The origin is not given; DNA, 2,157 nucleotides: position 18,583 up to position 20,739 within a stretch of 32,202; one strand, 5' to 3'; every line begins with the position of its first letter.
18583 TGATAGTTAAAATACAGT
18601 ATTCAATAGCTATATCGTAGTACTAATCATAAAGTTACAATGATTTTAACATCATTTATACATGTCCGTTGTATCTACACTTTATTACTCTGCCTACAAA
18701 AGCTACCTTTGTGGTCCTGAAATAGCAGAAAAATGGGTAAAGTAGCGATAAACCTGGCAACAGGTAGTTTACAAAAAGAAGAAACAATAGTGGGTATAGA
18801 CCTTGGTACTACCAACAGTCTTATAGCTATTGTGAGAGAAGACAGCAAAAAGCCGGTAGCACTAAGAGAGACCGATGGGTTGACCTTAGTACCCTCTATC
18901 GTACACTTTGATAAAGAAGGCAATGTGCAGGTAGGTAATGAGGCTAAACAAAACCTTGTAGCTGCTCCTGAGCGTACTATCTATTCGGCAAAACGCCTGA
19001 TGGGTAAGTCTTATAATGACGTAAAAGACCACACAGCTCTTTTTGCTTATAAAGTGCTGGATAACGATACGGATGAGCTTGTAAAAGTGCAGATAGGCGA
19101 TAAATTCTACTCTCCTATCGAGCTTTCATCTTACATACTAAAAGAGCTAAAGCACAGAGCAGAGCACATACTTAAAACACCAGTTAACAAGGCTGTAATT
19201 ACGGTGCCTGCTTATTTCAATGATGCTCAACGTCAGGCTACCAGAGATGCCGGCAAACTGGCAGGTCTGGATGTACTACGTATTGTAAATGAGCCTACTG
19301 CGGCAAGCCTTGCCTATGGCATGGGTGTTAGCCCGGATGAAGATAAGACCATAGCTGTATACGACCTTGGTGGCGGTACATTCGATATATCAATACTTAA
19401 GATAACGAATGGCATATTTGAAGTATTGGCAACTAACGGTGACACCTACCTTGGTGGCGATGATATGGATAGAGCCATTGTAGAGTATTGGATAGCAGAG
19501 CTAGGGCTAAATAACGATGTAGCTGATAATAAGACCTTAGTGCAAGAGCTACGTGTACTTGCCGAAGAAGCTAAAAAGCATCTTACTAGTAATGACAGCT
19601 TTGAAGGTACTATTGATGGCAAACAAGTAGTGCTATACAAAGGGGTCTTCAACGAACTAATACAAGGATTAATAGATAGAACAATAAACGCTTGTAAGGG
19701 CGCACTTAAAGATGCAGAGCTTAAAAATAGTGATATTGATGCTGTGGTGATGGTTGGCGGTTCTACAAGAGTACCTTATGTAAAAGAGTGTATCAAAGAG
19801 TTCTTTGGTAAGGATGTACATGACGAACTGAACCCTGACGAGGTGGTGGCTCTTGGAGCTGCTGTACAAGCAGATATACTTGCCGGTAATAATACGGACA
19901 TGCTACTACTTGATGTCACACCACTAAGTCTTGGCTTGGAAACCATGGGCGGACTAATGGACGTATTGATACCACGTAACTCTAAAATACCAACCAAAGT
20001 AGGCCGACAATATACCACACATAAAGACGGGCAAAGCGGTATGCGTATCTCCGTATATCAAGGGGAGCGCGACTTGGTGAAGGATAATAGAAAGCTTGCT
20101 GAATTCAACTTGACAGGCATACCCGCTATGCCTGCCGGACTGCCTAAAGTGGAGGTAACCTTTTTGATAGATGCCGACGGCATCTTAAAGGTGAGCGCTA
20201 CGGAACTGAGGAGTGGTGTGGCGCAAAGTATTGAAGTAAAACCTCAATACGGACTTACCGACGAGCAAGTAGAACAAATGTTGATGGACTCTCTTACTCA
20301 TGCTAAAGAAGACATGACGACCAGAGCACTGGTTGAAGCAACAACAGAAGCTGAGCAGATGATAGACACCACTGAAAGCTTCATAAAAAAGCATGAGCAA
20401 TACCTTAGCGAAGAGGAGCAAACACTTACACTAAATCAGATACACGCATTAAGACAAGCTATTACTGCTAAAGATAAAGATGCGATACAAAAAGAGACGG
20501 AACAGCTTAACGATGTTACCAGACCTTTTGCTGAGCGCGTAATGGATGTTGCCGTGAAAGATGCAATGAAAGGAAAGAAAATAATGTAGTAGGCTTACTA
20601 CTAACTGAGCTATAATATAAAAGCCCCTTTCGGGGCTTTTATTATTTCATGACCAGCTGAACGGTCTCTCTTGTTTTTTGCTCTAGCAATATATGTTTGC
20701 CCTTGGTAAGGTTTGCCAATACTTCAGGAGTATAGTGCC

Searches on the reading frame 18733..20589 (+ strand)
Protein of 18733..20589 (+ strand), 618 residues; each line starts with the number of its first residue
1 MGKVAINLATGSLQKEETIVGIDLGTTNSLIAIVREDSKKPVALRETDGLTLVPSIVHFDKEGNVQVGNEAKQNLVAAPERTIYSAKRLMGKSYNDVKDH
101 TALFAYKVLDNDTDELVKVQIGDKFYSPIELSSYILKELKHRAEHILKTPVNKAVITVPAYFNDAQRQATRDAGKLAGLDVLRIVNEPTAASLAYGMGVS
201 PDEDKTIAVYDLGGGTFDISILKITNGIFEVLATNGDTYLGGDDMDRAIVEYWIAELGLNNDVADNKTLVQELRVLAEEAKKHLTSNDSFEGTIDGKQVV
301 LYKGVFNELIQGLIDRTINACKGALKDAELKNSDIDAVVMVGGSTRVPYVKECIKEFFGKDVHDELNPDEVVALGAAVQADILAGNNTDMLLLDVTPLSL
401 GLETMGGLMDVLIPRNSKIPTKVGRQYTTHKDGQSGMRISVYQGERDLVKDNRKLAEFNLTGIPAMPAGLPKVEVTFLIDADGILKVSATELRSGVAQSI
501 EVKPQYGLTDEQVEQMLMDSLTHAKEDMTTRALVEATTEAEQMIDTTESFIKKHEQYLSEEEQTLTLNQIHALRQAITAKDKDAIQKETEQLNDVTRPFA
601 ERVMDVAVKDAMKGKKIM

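Call 6: search_protein_families(library=pfam, proteins=[window:18733-20589:+])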
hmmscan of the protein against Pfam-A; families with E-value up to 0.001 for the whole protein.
window:18733-20589:+ (618 aa): 2 families
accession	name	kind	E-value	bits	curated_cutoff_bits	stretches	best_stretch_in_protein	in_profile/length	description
PF00012.26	HSP70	-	1.2e-195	651.7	20.6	1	19-604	1-598/599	Hsp70 protein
PF06723.19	MreB_Mbl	-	8.2e-18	64.7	27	1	130-378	72-317/327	MreB/Mbl protein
